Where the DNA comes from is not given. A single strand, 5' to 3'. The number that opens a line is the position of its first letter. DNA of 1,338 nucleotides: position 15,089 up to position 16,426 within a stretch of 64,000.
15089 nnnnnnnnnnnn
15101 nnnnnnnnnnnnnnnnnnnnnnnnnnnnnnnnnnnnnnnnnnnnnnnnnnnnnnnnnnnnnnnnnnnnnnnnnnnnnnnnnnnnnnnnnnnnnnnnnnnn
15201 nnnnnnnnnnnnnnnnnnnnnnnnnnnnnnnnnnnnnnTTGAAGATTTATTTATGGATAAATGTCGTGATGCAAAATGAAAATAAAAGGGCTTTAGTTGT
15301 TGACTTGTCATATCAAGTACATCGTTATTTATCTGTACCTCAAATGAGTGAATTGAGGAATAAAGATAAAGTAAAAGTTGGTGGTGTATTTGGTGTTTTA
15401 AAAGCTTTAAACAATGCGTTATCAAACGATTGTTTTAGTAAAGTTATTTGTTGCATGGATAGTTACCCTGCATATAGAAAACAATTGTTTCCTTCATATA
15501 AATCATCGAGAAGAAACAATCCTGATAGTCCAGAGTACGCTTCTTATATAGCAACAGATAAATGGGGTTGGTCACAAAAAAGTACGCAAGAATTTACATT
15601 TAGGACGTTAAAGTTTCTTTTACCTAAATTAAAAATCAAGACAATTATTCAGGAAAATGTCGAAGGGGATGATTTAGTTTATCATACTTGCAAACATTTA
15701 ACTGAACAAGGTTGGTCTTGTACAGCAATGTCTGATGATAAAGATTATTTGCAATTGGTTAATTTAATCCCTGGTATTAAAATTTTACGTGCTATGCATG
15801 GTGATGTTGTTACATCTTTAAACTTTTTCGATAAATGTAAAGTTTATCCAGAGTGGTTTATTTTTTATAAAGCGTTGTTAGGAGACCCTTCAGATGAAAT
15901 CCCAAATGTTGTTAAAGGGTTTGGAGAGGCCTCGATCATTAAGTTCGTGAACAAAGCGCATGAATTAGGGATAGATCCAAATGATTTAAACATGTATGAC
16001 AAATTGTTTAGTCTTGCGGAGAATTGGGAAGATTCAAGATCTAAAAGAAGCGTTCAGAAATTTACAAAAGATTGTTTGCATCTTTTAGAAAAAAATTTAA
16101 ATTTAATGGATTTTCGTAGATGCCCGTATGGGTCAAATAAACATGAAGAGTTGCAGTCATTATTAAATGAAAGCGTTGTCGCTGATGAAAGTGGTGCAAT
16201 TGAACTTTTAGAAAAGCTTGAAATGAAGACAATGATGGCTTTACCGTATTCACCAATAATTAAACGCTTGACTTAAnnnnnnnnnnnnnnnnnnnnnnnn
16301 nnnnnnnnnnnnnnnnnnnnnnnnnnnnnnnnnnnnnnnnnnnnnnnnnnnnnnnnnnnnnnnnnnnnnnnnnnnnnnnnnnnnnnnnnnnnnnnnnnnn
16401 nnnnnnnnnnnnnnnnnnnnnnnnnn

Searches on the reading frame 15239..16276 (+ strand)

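Call 61: search_protein_families(library=pfam, proteins=[window:15239-16276:+], max_evalue=0.01)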
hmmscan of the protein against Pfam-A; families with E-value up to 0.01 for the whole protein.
window:15239-16276:+ (345 aa): 2 families
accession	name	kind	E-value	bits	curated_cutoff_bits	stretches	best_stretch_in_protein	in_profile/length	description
PF02739.22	5_3_exonuc_N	-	2.9e-20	73.1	34.3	1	19-186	3-148/164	5'-3' exonuclease, N-terminal resolvase-like domain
PF01367.25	5_3_exonuc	-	0.00027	21.8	40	1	202-243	1-41/97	5'-3' exonuclease, C-terminal SAM fold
